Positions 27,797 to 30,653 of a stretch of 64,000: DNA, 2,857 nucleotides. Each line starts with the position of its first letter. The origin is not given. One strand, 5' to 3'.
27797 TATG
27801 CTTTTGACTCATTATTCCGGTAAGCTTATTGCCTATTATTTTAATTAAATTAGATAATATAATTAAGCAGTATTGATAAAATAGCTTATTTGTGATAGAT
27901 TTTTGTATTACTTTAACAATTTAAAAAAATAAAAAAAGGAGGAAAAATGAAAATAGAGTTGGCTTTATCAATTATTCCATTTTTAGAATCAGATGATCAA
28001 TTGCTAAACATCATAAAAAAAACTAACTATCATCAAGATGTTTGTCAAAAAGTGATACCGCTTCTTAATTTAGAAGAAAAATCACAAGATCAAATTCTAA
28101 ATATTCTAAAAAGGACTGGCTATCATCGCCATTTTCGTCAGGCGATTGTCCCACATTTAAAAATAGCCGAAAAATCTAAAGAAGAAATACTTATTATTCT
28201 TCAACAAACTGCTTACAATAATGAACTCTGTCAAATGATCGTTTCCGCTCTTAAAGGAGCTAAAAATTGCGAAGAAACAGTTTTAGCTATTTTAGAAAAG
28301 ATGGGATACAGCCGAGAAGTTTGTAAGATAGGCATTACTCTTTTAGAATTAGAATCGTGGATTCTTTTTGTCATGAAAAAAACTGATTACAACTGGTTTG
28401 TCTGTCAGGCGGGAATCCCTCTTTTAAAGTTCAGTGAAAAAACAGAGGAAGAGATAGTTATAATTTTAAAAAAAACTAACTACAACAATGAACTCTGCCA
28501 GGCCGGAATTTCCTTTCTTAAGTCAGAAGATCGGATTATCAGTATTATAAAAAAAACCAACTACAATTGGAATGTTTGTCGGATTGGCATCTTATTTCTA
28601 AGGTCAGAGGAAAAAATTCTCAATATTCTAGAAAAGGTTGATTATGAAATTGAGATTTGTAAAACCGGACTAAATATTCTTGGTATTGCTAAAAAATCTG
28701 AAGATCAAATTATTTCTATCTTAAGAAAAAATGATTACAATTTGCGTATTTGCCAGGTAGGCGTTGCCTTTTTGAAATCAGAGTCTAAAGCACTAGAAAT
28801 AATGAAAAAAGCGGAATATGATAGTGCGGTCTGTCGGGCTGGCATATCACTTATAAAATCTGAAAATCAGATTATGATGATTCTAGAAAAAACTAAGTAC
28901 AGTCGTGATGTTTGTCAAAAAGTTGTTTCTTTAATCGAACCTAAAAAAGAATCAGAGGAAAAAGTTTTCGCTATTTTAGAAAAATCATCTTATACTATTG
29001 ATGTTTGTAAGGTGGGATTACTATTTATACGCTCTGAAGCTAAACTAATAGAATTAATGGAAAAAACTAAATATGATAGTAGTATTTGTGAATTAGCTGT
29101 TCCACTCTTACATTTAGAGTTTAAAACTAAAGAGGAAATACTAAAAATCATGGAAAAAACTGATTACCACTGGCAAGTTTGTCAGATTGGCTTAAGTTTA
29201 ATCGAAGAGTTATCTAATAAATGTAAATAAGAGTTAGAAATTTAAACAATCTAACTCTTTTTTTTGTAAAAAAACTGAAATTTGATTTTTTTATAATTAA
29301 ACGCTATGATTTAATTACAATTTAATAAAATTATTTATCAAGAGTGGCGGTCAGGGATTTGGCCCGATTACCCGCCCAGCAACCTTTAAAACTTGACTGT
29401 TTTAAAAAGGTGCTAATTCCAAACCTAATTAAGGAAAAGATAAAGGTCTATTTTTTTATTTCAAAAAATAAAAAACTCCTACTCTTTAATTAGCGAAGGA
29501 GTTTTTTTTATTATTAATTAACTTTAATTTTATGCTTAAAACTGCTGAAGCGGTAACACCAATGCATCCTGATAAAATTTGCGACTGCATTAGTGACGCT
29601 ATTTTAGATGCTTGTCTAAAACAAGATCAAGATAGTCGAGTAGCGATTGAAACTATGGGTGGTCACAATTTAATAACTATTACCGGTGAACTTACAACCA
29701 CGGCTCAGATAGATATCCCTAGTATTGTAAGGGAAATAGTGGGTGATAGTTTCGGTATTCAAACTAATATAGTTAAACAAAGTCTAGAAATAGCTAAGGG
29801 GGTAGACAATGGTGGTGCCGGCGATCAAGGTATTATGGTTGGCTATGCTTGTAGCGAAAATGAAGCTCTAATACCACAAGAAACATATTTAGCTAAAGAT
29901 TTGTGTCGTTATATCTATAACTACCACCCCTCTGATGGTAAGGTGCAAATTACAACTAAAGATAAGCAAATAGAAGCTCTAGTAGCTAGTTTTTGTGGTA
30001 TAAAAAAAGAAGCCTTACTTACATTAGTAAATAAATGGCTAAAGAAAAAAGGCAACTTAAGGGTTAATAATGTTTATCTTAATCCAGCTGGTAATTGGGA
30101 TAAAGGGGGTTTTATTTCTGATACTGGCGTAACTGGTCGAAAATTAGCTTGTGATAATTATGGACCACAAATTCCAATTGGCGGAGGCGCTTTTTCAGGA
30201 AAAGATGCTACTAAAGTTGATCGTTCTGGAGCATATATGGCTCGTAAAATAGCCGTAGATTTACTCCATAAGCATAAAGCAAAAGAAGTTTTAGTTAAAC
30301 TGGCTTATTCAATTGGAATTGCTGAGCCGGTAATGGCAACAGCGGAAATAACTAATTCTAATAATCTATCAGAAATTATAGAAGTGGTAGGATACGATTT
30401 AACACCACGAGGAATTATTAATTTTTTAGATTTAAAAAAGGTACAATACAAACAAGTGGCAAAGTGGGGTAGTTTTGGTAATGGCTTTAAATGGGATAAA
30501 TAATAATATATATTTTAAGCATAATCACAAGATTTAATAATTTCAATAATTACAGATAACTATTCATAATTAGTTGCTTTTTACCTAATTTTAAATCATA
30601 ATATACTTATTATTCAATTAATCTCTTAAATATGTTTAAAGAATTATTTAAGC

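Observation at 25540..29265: Hemerythrin, then Cys-repeat protein, VIT1-like transporter, and second Cys-repeat protein: an unrecognised repeat family in a possible iron/oxygen context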

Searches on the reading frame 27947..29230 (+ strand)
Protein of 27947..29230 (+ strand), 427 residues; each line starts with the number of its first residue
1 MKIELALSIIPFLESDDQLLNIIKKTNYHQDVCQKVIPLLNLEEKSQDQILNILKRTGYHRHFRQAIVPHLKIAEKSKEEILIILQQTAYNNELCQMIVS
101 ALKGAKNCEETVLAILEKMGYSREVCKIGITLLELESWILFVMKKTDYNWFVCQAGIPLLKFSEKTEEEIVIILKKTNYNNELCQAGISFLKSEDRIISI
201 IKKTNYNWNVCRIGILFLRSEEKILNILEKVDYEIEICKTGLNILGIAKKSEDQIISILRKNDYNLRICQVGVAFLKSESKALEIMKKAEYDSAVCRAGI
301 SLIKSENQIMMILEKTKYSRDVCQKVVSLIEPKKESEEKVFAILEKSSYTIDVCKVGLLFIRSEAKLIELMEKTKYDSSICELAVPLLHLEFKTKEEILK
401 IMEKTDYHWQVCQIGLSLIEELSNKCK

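Call 3: search_protein_families(library=pfam, proteins=[window:27947-29230:+], max_evalue=1)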
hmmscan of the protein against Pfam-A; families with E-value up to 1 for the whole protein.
window:27947-29230:+ (427 aa): 11 families
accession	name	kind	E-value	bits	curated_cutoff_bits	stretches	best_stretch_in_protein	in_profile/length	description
PF20123.4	DUF6513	-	0.00015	22.4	23.9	0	394-418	14-38/86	Family of unknown function (DUF6513)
PF14676.12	FANCI_S2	-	0.00021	21.9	37.8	1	151-182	113-144/156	FANCI solenoid 2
PF21731.2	TARSH_C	-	0.0043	18.2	27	0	16-77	51-112/127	Target of Nesh-SH3 C-terminal domain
PF00356.27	LacI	-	0.0048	17.1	27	0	393-408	29-44/46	Bacterial regulatory proteins, lacI family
PF23040.1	PH_SSH1-like_1st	-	0.01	16.3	27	0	84-132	19-67/150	Protein phosphatase Slingshot homolog 1-like, PH domain-like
PF06519.16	TolA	-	0.015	15.9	25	0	258-309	28-77/96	TolA C-terminal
PF16188.10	Peptidase_M24_C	-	0.032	14.6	28.9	0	27-44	33-50/63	C-terminal region of peptidase_M24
PF24041.1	DUF7350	-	0.052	14.1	27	0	74-101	29-57/125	Domain of unknown function (DUF7350)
PF08991.16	CMC4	-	0.2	12.4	28.9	0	85-103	13-31/62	Cx9C motif-containing protein 4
PF13354.11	Beta-lactamase2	-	0.27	11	22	0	42-77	152-187/214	Beta-lactamase enzyme family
PF03801.18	Ndc80_HEC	-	0.3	11.2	25.1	0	157-179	85-107/147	HEC/Ndc80p family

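Call 4: search_protein_families(library=ncbifam, proteins=[window:27947-29230:+], max_evalue=1)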
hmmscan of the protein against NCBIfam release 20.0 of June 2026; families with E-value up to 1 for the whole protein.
window:27947-29230:+ (427 aa): 1 family
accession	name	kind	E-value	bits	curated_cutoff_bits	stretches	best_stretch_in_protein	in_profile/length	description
NF045699.1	AHLLactAiiA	equivalog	0.01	15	375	0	45-90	77-127/251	quorum-quenching N-acyl homoserine lactonase AiiA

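Call 51: find_related_loci(query=window:27947-29230:+, collection=genome_contigs, flank=8000)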
Query window:27947-29230:+ (427 aa) in genome_contigs; peptide patterns used: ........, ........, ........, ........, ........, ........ (x = any residue, [..] = any of these).
7 stretches matched a pattern, but none encodes a relative of the query by tblastn (E <= 1e-3).

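Call 52: list_cluster_members(proteins=[P0010, window:27947-29230:+, P0130, P0134, P0136, P0138, P0156, P0145, P0151, P0008])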
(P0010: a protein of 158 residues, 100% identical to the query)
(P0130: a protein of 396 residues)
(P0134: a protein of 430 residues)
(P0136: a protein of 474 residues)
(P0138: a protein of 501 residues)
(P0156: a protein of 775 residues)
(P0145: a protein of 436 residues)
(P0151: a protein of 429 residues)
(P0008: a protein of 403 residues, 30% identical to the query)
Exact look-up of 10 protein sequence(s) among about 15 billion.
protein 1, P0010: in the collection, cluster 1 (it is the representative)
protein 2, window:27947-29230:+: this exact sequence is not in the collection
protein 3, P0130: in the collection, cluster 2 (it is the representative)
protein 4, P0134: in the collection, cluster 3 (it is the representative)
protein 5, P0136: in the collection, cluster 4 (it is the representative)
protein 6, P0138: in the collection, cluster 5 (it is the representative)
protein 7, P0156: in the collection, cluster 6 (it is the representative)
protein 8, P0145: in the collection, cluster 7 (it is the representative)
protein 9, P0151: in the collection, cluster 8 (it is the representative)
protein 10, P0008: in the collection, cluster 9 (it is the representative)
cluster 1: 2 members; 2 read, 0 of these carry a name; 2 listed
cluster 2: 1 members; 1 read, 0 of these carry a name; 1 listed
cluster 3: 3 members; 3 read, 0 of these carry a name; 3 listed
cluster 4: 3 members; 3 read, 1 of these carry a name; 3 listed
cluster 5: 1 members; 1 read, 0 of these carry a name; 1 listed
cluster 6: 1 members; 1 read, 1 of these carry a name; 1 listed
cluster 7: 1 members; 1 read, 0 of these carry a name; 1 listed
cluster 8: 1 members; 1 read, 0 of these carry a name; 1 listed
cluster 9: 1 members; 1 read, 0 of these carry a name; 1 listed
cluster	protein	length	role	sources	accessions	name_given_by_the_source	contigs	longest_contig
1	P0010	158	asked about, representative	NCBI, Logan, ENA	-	-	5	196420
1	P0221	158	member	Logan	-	-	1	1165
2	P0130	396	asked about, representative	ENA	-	-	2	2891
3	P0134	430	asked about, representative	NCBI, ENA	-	-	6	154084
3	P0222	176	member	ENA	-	-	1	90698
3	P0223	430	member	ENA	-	-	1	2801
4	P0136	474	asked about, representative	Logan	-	-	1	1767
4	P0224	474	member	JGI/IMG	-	hypothetical protein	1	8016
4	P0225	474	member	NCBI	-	-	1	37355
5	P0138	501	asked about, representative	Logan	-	-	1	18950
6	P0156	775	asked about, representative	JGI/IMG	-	hypothetical protein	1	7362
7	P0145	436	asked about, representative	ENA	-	-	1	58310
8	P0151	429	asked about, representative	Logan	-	-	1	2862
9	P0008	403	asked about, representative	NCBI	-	-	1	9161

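Call 87: search_protein_families(library=padloc, proteins=[window:27947-29230:+], max_evalue=0.01)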
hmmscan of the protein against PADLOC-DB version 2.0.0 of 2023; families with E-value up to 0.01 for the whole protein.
window:27947-29230:+ (427 aa): 0 families

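Call 88: search_protein_families(library=phrogs, proteins=[window:27947-29230:+], max_evalue=0.01)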
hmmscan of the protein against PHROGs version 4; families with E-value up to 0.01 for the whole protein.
window:27947-29230:+ (427 aa): 3 families
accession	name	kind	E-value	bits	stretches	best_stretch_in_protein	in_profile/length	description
phrog_16505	-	unknown function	3.3e-07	31.3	0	280-294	35-49/52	-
phrog_3594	-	unknown function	5.6e-06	27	0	107-125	30-48/62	-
phrog_34777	-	unknown function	0.0094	17.4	0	194-227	35-68/70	-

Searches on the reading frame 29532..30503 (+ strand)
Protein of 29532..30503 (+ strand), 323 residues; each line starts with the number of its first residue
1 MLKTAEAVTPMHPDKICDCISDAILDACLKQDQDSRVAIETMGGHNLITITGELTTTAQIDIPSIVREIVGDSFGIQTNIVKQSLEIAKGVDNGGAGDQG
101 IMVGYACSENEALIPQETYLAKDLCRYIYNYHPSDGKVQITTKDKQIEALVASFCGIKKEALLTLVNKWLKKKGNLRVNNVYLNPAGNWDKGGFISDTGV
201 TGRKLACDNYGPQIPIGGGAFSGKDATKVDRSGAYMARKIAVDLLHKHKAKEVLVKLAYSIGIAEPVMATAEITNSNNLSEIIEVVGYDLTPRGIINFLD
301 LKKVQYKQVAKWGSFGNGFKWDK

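Call 78: find_related_loci(query=window:29532-30503:+, collection=genome_contigs, flank=6000)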
Query window:29532-30503:+ (323 aa) in genome_contigs; peptide patterns used: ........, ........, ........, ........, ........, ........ (x = any residue, [..] = any of these).
599 stretches matched a pattern (row limit reached: there are more); 546 encode a relative of the query (tblastn E <= 1e-3); the best 80 are kept; 80 distinct loci.
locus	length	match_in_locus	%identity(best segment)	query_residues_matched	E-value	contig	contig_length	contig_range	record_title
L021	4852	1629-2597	77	1-323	1e-176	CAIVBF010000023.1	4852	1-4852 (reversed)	uncultured bacterium isolate MJ-2014-D6_bin-244 genome assembly, contig: bin-244:023/170, whole genome shotgun sequence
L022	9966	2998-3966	77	1-323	5e-171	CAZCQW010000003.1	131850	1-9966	MAG TPA_asm: uncultured Gammaproteobacteria bacterium isolate SRP285395_co1_539 genome assembly, contig: NODE_99_length_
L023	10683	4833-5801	75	1-323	2e-167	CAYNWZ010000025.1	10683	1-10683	MAG TPA_asm: uncultured Gammaproteobacteria bacterium isolate binchicken_co20_421 genome assembly, contig: NODE_11305_le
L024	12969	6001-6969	74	1-323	7e-165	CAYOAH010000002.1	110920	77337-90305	MAG TPA_asm: uncultured Gammaproteobacteria bacterium isolate SRP286056_co3_468 genome assembly, contig: NODE_41_length_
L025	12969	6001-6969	75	1-323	1e-164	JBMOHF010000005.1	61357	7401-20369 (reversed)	MAG: Patescibacteria group bacterium isolate Deming_bin.338 contig755, whole genome shotgun sequence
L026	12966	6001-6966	71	1-322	2e-161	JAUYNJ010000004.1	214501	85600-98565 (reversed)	MAG: bacterium isolate C3_metabat.bin.14 C3_k141_20277, whole genome shotgun sequence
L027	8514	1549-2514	67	2-323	6e-150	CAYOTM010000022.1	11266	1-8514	MAG TPA_asm: uncultured Gammaproteobacteria bacterium isolate SRP192927_co6_793 genome assembly, contig: NODE_14574_leng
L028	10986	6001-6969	77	1-323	9e-170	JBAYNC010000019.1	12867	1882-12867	MAG: Patescibacteria group bacterium isolate SO_2016_LW1_55 scaffold05480_LW64-88_2016, whole genome shotgun sequence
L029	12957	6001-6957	67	1-323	4e-144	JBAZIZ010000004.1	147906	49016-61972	MAG: Patescibacteria group bacterium isolate SO_2017_LW4_107 scaffold_286_c2_LW137-91_2017, whole genome shotgun sequenc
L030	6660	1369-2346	66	1-322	4e-140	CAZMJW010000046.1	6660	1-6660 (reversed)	MAG TPA_asm: uncultured Gammaproteobacteria bacterium isolate binchicken_co39_573 genome assembly, contig: NODE_25155_le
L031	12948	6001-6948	64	3-323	7e-139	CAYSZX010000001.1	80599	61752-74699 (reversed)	MAG TPA_asm: uncultured Candidatus Saccharibacteria bacterium isolate SRP141376_co2_365 genome assembly, contig: NODE_77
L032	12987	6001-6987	62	1-323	5e-135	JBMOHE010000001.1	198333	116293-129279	MAG: Patescibacteria group bacterium isolate Deming_bin.335 contig27, whole genome shotgun sequence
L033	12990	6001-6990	62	1-322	2e-134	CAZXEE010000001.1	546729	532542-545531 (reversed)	MAG TPA_asm: uncultured Gammaproteobacteria bacterium isolate SRP192927_co4_30 genome assembly, contig: NODE_1_length_54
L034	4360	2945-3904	61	1-323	2e-135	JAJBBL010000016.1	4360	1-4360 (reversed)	MAG: Candidatus Cloacimonadota bacterium isolate LW2 Bin 38_2 scaffold48324, whole genome shotgun sequence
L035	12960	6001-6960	61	1-323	6e-130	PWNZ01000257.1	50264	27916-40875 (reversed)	MAG: Candidatus Cloacimonadota bacterium isolate CSSed10_348R2 CS-Sed10-C635, whole genome shotgun sequence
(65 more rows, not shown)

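Call 86: search_protein_families(library=pfam, proteins=[window:29532-30503:+], max_evalue=0.001)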
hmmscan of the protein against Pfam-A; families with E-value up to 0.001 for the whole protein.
window:29532-30503:+ (323 aa): 3 families
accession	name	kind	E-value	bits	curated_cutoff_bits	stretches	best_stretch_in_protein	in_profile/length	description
PF02773.21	S-AdoMet_synt_C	-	4.6e-38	130.7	25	1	192-323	2-138/138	S-adenosylmethionine synthetase, C-terminal domain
PF00438.25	S-AdoMet_synt_N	-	4.8e-25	88.4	33.1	1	2-72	3-73/99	S-adenosylmethionine synthetase, N-terminal domain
PF02772.21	S-AdoMet_synt_M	-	1.8e-10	41.4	29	1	94-145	2-52/120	S-adenosylmethionine synthetase, central domain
